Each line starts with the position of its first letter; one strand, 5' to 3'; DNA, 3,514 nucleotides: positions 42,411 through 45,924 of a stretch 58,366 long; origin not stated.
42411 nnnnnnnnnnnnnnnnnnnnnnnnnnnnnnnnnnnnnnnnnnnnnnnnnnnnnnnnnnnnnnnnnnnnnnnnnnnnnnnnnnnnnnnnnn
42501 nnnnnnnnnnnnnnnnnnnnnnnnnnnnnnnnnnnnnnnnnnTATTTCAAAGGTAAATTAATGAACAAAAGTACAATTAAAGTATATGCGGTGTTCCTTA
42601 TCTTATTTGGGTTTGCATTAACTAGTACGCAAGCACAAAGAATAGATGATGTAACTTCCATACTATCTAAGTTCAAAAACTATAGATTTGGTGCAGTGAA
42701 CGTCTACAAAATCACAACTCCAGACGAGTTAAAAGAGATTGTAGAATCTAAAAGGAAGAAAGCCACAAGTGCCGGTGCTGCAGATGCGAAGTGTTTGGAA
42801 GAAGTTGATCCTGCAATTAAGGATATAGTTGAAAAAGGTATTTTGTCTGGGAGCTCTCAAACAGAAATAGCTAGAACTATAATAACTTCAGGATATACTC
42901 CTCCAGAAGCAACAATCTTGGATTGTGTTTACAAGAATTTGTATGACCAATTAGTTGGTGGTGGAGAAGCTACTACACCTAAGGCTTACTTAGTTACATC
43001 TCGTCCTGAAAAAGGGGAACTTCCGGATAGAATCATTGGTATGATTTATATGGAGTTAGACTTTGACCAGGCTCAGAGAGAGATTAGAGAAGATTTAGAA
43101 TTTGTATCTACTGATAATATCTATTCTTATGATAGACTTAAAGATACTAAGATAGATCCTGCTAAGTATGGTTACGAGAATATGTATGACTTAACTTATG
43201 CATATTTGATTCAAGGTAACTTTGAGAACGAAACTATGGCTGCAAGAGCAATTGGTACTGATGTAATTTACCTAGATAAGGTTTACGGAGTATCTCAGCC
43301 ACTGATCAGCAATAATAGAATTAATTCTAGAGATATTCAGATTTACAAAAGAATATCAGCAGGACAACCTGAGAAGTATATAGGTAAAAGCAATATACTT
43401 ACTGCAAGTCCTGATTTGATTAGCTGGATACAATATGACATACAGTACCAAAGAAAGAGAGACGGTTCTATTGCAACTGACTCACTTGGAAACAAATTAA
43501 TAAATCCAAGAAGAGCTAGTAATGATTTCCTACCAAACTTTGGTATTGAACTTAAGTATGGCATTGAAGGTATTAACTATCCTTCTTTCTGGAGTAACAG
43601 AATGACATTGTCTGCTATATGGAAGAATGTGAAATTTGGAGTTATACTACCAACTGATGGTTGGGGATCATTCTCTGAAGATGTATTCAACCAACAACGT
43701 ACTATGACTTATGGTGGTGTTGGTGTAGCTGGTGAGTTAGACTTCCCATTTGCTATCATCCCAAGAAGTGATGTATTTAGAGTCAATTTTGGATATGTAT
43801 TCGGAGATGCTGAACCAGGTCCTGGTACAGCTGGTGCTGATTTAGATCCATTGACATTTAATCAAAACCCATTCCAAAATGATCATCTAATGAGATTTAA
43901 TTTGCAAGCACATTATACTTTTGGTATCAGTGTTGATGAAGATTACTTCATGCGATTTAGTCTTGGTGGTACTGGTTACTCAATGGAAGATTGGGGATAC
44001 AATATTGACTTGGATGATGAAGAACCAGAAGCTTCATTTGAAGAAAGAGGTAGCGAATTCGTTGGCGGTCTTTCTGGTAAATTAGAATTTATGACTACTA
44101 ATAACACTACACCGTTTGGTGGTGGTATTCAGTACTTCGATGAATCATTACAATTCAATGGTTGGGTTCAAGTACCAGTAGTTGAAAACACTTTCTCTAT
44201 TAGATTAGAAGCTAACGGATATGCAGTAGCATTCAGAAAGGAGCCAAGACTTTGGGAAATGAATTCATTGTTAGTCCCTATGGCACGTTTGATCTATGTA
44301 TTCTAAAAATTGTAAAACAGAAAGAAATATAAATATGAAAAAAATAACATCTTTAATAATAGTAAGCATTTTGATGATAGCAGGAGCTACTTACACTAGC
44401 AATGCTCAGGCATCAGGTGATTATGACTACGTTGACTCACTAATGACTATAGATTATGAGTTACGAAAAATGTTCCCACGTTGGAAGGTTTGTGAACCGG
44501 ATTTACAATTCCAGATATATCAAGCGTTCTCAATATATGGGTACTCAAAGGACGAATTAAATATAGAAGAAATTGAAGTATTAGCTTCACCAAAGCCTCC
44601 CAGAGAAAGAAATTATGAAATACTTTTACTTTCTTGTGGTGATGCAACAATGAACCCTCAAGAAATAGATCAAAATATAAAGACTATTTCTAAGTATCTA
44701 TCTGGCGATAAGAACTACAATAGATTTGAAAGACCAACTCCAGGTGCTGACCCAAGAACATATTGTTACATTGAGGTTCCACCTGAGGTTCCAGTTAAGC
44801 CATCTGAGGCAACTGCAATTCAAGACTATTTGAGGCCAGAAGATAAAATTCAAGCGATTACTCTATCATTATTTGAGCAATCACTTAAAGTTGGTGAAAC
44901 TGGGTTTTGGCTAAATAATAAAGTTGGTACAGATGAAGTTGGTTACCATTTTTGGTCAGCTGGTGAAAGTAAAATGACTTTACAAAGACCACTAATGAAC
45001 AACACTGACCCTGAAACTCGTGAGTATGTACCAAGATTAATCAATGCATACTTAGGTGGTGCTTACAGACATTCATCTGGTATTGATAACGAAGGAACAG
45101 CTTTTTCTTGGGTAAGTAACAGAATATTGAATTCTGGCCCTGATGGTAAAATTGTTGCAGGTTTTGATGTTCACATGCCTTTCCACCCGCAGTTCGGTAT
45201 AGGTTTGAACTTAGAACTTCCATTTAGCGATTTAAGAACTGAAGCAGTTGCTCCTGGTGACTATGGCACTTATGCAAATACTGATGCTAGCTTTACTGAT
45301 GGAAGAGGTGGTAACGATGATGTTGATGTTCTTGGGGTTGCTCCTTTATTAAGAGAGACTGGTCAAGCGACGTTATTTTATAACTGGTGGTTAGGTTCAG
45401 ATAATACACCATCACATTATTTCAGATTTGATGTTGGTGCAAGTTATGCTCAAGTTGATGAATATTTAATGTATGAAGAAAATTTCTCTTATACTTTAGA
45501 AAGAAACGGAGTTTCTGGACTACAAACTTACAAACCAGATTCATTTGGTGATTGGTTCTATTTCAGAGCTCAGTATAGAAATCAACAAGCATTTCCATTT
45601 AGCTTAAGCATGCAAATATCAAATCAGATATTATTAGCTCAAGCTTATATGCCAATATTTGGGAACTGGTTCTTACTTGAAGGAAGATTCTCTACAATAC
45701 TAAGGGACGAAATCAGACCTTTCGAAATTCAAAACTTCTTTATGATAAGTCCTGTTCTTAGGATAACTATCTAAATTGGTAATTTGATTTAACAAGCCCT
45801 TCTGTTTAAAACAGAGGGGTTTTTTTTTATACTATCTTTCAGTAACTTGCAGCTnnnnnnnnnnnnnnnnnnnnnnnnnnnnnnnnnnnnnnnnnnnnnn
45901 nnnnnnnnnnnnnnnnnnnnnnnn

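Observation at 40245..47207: Uncharacterised cell-envelope gene cluster: IM-anchored giant periplasmic protein, two putative OM barrels and a vWA-OmpA anchor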

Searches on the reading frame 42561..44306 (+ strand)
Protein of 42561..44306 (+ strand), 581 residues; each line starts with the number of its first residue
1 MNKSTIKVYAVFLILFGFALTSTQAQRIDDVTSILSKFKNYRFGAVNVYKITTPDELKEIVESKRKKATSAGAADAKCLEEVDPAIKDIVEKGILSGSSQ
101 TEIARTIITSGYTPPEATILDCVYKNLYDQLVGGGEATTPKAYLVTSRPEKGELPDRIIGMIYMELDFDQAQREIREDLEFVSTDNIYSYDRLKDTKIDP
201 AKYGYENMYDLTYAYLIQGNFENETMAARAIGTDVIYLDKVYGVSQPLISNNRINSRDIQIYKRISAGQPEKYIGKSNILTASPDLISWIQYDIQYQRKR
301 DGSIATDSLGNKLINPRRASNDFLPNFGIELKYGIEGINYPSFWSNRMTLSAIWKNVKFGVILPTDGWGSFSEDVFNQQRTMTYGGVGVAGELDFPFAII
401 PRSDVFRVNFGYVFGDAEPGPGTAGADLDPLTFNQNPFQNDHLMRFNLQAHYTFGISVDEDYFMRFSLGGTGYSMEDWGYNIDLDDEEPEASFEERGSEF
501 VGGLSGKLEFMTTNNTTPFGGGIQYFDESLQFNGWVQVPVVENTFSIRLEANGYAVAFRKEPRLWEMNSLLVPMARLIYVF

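Call 3: search_protein_families(library=pfam, proteins=[window:42561-44306:+], max_evalue=1)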
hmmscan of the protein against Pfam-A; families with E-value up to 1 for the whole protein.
window:42561-44306:+ (581 aa): 0 families

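Call 4: search_protein_families(library=ncbifam, proteins=[window:42561-44306:+], max_evalue=1)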
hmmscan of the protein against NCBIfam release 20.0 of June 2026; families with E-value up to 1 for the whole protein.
window:42561-44306:+ (581 aa): 0 families

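Call 6: search_solved_structures(query=window:42561-44306:+, max_evalue=10)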
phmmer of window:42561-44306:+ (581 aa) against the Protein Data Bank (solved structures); distinct sequences matched with E-value up to 10: 1.
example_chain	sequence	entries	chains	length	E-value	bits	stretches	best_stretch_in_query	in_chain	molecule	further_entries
8ro0_Z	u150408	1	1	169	1.8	10.4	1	134-186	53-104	Coiled-coil domain-containing protein 12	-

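Call 14: find_homologous_proteins(query=window:42561-44306:+)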
Query window:42561-44306:+ (581 aa): 103 proteins with E <= 0.001 among 8000 candidates.
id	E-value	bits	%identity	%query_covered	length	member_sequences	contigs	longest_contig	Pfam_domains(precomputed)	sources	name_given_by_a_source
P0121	0.0e+0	1254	94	100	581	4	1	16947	-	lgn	-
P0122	0.0e+0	1231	92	100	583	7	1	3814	-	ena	-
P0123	0.0e+0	1056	78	100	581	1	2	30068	-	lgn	-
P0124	0.0e+0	1032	76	100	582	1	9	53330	-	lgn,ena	-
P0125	0.0e+0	1032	77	100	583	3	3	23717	-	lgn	-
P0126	0.0e+0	1031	75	100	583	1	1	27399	-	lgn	-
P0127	0.0e+0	1029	77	100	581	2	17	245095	-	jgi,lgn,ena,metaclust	jgi:hypothetical protein|metaclust:\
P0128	0.0e+0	1028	75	100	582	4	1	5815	-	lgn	-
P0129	0.0e+0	1027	77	100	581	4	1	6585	-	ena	-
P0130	0.0e+0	1026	76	100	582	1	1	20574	-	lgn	-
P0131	0.0e+0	1025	74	100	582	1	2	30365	-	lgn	-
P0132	0.0e+0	1020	76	100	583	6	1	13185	-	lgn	-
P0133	0.0e+0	1018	76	100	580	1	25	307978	-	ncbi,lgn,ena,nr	ncbi:MAG: hypothetical protein R2863_12595 [Candidatus Kapaibacterium sp.]|nr:hypothetical protein [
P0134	0.0e+0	1017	76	100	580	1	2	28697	-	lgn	-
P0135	0.0e+0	1017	75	100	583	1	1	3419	-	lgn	-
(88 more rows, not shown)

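Call 24: search_solved_structures(query=A2, max_evalue=10)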
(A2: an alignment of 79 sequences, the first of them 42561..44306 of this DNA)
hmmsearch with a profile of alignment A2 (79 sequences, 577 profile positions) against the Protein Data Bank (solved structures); distinct sequences matched with E-value up to 10: 7.
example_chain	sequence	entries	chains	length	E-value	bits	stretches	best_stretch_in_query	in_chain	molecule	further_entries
5maw_E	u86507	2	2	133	0.32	12.9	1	177-232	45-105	Flagellar protein FliS | Flagellar secretion chaperone FliS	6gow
1vh6_A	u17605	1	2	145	0.39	12.6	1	177-232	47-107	Flagellar protein fliS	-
4g1t_A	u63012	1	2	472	0.82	11.5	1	20-88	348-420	Interferon-induced protein with tetratricopeptide repeats 2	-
7qca_SB0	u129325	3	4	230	0.83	11.5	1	63-128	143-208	eS1 SB0 | eS1 | 40S ribosomal protein S1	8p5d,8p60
2n3z_A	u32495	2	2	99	2.6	9.9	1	60-134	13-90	OR446 | De novo designed protein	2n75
6llq_A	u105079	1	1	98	6.5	8.6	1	45-134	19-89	VAL88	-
6xeh_A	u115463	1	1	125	7.2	8.4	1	57-135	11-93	DE NOVO DESIGNED OR386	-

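Call 60: search_protein_families(library=pfam, alignment_id=A5, max_evalue=5)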
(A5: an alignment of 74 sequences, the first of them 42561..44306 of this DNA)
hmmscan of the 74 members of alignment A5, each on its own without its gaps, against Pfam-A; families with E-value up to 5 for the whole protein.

A. member 1, window:42561-44306:+ (581 aa): 0 families

B. families by the number of members that match (of 74 scanned): 15 families
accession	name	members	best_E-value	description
PF08139.17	LPAM_1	2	0.15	Prokaryotic membrane lipoprotein lipid attachment site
PF17049.10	AEP1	1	0.019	ATPase expression protein 1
PF20167.3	Transposase_32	1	0.031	Putative plant transposon protein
PF22320.2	Zona_CL1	1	0.043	Zonadhesin, first cohesin-like domain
PF07337.16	CagY_M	1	0.12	DC-EC Repeat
PF13568.12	OMP_b-brl_2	1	0.12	Outer membrane protein beta-barrel domain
PF08447.18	PAS_3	1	0.14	PAS fold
PF01215.24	COX5B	1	0.14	Cytochrome c oxidase subunit Vb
PF23657.1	DUF7151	1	0.14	Domain of unknown function (DUF7151)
PF13797.11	Post_transc_reg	1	0.16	Post-transcriptional regulator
PF09418.16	DUF2009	1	0.17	Non-canonical E2 ubiquitin-conjugating enzyme, DUF2009 family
PF24090.1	DUF7375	1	0.19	Family of unknown function (DUF7375)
PF09684.15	Tail_P2_I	1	0.21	Phage tail protein (Tail_P2_I)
PF07286.17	D-Glu_cyclase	1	0.25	D-glutamate cyclase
PF18241.6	AvrM-A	1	1.4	Flax-rust effector AvrM-A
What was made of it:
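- On PorP/SprF, PorV, PorQ T9SS barrels: In 74 B and C family members the only barrel family to appear was OMP_b-brl_2, in one member at E 0.12 (call 60).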

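Call 68: search_protein_families(library=padloc, proteins=[window:42561-44306:+], max_evalue=0.1)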
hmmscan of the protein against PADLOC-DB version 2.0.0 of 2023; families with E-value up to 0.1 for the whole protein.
window:42561-44306:+ (581 aa): 0 families

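Call 69: search_protein_families(library=phrogs, proteins=[window:42561-44306:+], max_evalue=0.1)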
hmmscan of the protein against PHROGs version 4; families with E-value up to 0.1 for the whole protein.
window:42561-44306:+ (581 aa): 0 families

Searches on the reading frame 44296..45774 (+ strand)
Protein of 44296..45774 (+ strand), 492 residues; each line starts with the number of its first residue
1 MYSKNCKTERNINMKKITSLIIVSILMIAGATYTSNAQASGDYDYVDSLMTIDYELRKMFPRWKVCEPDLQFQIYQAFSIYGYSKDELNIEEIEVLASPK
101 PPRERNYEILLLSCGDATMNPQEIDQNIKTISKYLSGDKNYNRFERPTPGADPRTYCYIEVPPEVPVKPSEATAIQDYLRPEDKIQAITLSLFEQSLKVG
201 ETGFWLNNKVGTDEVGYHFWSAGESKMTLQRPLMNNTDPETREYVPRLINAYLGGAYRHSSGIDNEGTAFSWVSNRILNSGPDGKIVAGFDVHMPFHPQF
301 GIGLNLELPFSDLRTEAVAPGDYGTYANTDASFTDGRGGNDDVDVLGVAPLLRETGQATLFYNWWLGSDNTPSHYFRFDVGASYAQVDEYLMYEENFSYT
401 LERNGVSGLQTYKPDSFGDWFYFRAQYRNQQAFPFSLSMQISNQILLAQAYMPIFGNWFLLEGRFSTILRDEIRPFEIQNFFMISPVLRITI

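Call 3: search_protein_families(library=pfam, proteins=[window:44296-45774:+], max_evalue=1)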
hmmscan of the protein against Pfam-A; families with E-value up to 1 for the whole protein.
window:44296-45774:+ (492 aa): 0 families

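Call 4: search_protein_families(library=ncbifam, proteins=[window:44296-45774:+], max_evalue=1)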
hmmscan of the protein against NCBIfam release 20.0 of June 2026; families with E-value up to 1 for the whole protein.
window:44296-45774:+ (492 aa): 0 families

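Call 7: search_solved_structures(query=window:44335-45774:+, max_evalue=10)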
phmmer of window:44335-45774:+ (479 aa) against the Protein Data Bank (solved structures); distinct sequences matched with E-value up to 10: 4.
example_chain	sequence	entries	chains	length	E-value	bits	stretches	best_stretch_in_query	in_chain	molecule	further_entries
1b85_A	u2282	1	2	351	0.36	12.8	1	266-317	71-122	Ligninase H8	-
1b80_A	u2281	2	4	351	0.36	12.8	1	266-317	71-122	PROTEIN (RECOMBINANT LIGNIN PEROXIDASE H8) | PROTEIN (LIGNIN PEROXIDASE)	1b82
6a6q_A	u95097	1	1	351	0.46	12.4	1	266-316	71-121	Ligninase H8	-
6iss_A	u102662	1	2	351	0.69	11.8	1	266-317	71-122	Ligninase H8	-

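Call 15: find_homologous_proteins(query=window:44335-45774:+)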
Query window:44335-45774:+ (479 aa): 324 proteins with E <= 0.001 among 6565 candidates; the best 120 are listed.
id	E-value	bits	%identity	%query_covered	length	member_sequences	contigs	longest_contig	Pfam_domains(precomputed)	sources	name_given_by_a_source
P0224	0.0e+0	1072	95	100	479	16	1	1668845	-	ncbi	ncbi:MAG: hypothetical protein ACE364_06620 [Chlorobiota bacterium]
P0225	5.4e-271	918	81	100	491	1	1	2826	-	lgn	-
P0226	5.6e-269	911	80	100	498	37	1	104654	-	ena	-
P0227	8.5e-268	907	80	100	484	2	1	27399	-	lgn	-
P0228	1.1e-263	893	79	97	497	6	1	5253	-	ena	-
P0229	5.5e-262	888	79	100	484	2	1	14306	-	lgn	-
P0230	1.2e-260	883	78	100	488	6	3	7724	-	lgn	-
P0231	3.8e-259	878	77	100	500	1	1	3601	-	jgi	jgi:hypothetical protein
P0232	1.5e-252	857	75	100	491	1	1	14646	-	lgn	-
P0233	6.5e-207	706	66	93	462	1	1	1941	-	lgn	-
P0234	6.4e-203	693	61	100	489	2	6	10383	-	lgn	-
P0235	3.3e-164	565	53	100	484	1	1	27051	-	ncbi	-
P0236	2.2e-163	563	51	100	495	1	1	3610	-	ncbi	-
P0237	1.7e-162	560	51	100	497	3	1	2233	-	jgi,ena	-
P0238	8.6e-162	557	51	100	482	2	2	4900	-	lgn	-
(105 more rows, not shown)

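Call 25: search_solved_structures(query=A3, max_evalue=10)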
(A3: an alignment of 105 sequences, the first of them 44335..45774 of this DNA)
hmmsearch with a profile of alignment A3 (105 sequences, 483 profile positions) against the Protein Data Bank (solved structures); distinct sequences matched with E-value up to 10: 1.
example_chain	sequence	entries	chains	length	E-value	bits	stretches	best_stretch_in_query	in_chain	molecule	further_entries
9if7_SJ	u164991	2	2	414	2.5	9.8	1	34-93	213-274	PRP19-related complex protein 3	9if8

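Call 43: predict_structure(alignment_id=A3)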
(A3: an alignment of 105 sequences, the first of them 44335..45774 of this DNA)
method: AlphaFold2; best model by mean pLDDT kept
length: 479 residues; sequences in the alignment: 105
mean_pLDDT: 86.2   pTM: 0.68
mean pLDDT of the five models: 86.2, 84.8, 84.5, 83.6, 81.7
residues with pLDDT >= 90: 274; 70-90: 152; 50-70: 29; < 50: 24
segments of 3 or more residues with pLDDT < 50: 21-32, 151-162
pLDDT, mean of each block of 10 residues (from residue 1): 80 73 44 58 78 95 94 92 89 91 90 91 90 78 86 43 68 90 89 93 87 93 74 84 92 87 93 94 84 94 90 91 88 95 95 69 93 96 94 95 96 83 93 94 90 94 93 91
secondary structure, 60 per line:
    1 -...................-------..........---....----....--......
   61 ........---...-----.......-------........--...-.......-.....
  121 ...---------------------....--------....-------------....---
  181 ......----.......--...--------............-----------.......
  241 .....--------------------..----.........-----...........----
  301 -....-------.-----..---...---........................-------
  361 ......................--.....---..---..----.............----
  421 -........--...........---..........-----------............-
elements in order: H2-20 H28-37 H41-44 E49-52 H55-68 E80-86 E94-101 E104-106 H108-114 H116-123 E145-148 H157-160 E174-177 E181-186 E191-197 E211-222 E234-245 E272-280 E286-296 E302-305 E330-353 E361-382 E385-389 H404-407 E408-416 E422-429 E432-442 E446-455 E467-478
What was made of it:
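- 44335..45774 (+): Gene C: 479-aa secreted protein (an upstream ATG at 44296 would give 492 aa). N-terminal alpha/beta domain with conserved Cys53/Cys101/Cys144, then a beta-barrel-like domain 174-478. AF2 pLDDT 86 (call 43).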

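Call 46: fold_search(model_id=the predicted structure, library=pdb)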
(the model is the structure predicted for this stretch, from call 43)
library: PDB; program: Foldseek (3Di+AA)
matches with E <= 10: 881; with E <= 0.001: 1
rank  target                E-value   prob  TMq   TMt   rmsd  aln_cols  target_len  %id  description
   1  6ehb_C                5.8e-04  0.72  0.17  0.22  17.1       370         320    9  OmpU, an outer membrane protein, of Vibrio cholerae (released 2018-04-25)
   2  8rqp                  1.2e-03  0.93  0.22  0.23  12.6       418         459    8  In meso structure of the alginate exporter, AlgE, from Pseudomonas aeruginosa in 7.10 monoacylglycerol (released 2024-04-03)
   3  8q2o                  1.9e-03  0.93  0.23  0.23  12.4       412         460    8  Structure of alginate transporter AlgE from P. aeruginosa PAO1 by using Se-MAG for the the lipid cubic phase crystalliza (released 2024-05-15)
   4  4b61_A                3.0e-03  0.97  0.26  0.28  10.8       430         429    7  In meso structure of alginate transporter, AlgE, from Pseudomoas aeruginosa, PAO1. Crystal form 3. (released 2013-07-17)
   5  4afk                  3.0e-03  0.82  0.21  0.23  14.8       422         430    7  In meso structure of alginate transporter, AlgE, from Pseudomonas aeruginosa, PAO1 (released 2013-02-06)
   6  8aa0_A                3.2e-03  0.33  0.15  0.10  34.4       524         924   11  Levan utilisation machinery (utilisome) with levan fructo-oligosaccharides DP 8-12 (released 2023-06-07)
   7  5iyu                  3.5e-03  0.96  0.24  0.26  12.4       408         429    7  AlgE_CIM (released 2017-04-05)
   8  2ynk                  3.5e-03  0.84  0.21  0.23  14.8       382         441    8  Wzi, an Outer Membrane Protein Involved in Group 1 Capsule Assembly in Escherichia coli, is a Carbohydrate Binding Beta- (released 2013-05-15)
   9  1ild                  3.7e-03  0.60  0.16  0.25  21.1       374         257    8  OUTER MEMBRANE PHOSPHOLIPASE A FROM ESCHERICHIA COLI N156A ACTIVE SITE MUTANT pH 4.6 (released 2001-10-03)
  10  1txk_A                3.7e-03  0.18  0.11  0.10  23.1       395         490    8  Crystal structure of Escherichia coli OpgG (released 2004-09-07)
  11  8pz4                  3.9e-03  0.95  0.26  0.26  10.5       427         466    8  Structure of alginate transporter, AlgE, solved at wavelength 2.755 A (released 2023-10-25)
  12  1qd5                  4.3e-03  0.51  0.16  0.25  22.1       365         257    8  OUTER MEMBRANE PHOSPHOLIPASE A FROM ESCHERICHIA COLI (released 1999-10-25)
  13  5t3r_D                4.3e-03  0.21  0.15  0.10  34.0       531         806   11  Crystal structure of BT1762-1763 (released 2016-12-14)
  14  1fw3_A                6.0e-03  0.51  0.17  0.26  22.0       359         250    7  OUTER MEMBRANE PHOSPHOLIPASE A FROM ESCHERICHIA COLI (released 2001-06-01)
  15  4b61_B                7.0e-03  0.94  0.27  0.29  10.1       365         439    9  In meso structure of alginate transporter, AlgE, from Pseudomoas aeruginosa, PAO1. Crystal form 3. (released 2013-07-17)
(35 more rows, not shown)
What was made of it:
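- Closest known: Polymer-export and specific-channel barrels AlgE, Wzi, FapF, OmpG and FadL/TbuX. Same: These are the best fold matches of C. All are monomeric outer-membrane beta-barrels of 12-18 strands (call 46).
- Closest known: Polymer-export and specific-channel barrels AlgE, Wzi, FapF, OmpG and FadL/TbuX. Different: Sequence identity is 7-10%, TM-scores 0.2-0.43 and E-values 6e-4 or weaker (call 46).
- The highest-probability Foldseek hits of C include AlgE (0.93-0.97), Wzi, FapF and BcsC (call 46). E-values are weak (1e-3 to 3e-2) and TM-scores 0.2-0.4 (call 46).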

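Call 68: search_protein_families(library=padloc, proteins=[window:44335-45774:+], max_evalue=0.1)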
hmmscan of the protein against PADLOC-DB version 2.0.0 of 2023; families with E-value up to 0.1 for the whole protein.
window:44335-45774:+ (479 aa): 0 families

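Call 69: search_protein_families(library=phrogs, proteins=[window:44335-45774:+], max_evalue=0.1)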
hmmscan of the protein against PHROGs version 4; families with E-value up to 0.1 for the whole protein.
window:44335-45774:+ (479 aa): 1 family
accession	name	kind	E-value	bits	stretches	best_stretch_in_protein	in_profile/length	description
phrog_13937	-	unknown function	0.078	13.3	0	185-242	145-198/305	-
